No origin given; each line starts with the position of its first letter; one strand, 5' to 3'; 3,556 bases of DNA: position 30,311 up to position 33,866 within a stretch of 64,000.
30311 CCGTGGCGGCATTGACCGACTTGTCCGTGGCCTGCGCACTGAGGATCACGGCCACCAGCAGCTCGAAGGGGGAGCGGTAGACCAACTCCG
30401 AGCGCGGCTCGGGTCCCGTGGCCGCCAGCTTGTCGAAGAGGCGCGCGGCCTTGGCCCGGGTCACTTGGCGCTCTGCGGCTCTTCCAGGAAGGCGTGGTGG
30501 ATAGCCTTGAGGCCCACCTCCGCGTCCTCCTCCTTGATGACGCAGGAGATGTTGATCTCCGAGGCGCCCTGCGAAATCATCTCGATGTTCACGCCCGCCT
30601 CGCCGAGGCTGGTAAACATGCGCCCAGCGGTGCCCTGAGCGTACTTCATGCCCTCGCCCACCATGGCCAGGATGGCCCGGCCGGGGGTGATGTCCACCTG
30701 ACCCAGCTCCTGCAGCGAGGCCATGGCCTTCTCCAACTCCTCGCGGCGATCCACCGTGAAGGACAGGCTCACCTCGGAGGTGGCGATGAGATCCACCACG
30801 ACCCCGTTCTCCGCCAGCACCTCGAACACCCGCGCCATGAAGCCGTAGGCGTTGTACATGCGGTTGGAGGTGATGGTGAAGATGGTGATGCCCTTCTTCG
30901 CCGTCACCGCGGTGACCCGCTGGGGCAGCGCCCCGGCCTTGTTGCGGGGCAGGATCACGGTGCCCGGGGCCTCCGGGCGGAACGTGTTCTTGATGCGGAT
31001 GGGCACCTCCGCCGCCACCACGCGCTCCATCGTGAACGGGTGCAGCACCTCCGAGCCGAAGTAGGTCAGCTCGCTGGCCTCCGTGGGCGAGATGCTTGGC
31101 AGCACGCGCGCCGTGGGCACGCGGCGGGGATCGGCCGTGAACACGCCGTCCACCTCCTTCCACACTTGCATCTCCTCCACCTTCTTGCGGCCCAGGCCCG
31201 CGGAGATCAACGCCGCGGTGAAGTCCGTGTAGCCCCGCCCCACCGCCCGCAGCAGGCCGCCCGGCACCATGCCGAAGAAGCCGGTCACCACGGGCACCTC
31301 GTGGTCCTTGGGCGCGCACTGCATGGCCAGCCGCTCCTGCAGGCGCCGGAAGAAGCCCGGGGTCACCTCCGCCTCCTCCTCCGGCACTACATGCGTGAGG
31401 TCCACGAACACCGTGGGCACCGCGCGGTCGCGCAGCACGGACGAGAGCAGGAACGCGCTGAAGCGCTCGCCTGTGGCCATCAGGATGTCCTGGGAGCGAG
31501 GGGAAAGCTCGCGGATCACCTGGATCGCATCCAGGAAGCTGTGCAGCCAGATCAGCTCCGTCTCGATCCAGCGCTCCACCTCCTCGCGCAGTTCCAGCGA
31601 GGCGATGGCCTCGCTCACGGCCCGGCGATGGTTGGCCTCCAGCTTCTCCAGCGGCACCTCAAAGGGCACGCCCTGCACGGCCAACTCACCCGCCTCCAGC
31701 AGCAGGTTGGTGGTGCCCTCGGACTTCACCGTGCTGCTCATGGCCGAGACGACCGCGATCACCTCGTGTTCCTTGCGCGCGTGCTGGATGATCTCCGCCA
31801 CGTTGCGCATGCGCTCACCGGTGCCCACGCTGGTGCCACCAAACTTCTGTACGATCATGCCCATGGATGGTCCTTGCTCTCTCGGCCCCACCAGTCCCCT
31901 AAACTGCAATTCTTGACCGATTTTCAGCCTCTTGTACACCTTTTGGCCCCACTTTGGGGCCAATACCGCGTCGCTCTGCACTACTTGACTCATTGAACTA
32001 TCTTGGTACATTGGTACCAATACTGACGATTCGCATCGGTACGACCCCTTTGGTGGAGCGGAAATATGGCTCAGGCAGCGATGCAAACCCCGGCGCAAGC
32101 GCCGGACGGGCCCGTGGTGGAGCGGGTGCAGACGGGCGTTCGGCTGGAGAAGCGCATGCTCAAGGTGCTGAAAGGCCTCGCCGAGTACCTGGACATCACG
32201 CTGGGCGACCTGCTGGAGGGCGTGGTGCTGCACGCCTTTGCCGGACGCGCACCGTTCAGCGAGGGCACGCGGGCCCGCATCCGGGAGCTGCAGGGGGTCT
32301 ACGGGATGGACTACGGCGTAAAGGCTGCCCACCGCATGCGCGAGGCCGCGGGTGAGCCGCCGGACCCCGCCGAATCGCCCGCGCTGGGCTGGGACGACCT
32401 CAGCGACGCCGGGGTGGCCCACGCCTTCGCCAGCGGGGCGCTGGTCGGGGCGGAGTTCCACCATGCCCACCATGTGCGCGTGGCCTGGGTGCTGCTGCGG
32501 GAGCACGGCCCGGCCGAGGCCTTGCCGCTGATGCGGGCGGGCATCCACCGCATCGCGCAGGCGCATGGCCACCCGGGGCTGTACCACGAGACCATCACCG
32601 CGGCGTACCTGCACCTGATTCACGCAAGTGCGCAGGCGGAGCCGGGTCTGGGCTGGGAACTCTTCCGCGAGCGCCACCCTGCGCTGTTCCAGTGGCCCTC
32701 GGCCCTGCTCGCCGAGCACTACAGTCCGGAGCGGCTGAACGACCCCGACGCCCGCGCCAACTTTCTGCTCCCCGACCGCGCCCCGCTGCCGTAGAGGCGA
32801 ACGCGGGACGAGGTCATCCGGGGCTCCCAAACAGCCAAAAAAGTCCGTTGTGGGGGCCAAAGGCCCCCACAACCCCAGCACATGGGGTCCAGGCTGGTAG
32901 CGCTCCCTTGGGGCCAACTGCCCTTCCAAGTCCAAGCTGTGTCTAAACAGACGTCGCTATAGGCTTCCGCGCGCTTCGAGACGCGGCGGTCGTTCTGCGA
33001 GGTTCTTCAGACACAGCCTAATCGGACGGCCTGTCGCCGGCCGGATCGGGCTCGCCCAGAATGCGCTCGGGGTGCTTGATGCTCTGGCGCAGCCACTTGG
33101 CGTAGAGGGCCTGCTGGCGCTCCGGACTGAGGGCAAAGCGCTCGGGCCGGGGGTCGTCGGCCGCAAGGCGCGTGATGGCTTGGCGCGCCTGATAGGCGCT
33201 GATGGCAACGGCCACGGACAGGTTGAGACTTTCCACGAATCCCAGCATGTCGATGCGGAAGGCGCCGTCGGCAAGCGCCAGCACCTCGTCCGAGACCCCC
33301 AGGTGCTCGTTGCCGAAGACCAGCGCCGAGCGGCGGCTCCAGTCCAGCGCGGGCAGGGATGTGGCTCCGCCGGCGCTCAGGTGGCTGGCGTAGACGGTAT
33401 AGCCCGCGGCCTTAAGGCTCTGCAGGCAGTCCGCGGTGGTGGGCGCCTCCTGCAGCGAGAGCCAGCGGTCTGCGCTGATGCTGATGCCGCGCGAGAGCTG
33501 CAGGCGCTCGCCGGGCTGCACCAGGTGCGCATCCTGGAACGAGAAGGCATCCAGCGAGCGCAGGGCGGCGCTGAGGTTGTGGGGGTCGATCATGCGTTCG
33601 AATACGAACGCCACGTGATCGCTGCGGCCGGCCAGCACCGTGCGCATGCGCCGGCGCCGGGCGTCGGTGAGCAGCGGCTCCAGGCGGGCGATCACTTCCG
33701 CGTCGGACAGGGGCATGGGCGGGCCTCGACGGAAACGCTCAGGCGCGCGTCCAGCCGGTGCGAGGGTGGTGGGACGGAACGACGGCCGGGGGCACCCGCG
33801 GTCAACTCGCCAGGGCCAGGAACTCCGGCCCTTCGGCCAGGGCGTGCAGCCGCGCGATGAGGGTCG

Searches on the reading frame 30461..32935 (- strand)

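Call 24: search_protein_families(library=pfam, proteins=[window:30461-32935:-], max_evalue=0.00001)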
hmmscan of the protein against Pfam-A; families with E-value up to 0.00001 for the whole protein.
window:30461-32935:- (824 aa): 4 families
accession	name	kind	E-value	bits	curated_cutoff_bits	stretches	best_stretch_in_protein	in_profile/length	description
PF00696.33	AA_kinase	-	3.4e-37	128.8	24.9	1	360-650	2-234/234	Amino acid kinase family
PF22468.2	ACT_9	-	4.8e-37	126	27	2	757-816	2-61/61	ACT domain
PF13840.12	ACT_7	-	5.8e-14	52.1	27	1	753-813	6-64/65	ACT domain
PF01842.31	ACT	-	7.3e-10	38.9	27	0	768-813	12-62/66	ACT domain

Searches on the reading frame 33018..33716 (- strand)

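Call 24: search_protein_families(library=pfam, proteins=[window:33018-33716:-], max_evalue=0.00001)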
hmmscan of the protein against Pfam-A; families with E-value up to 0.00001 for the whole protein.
window:33018-33716:- (232 aa): 1 family
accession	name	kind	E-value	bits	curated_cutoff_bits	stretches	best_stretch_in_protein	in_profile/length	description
PF00588.24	SpoU_methylase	-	1.7e-29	103.1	29.7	1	36-175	3-142/142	SpoU rRNA Methylase family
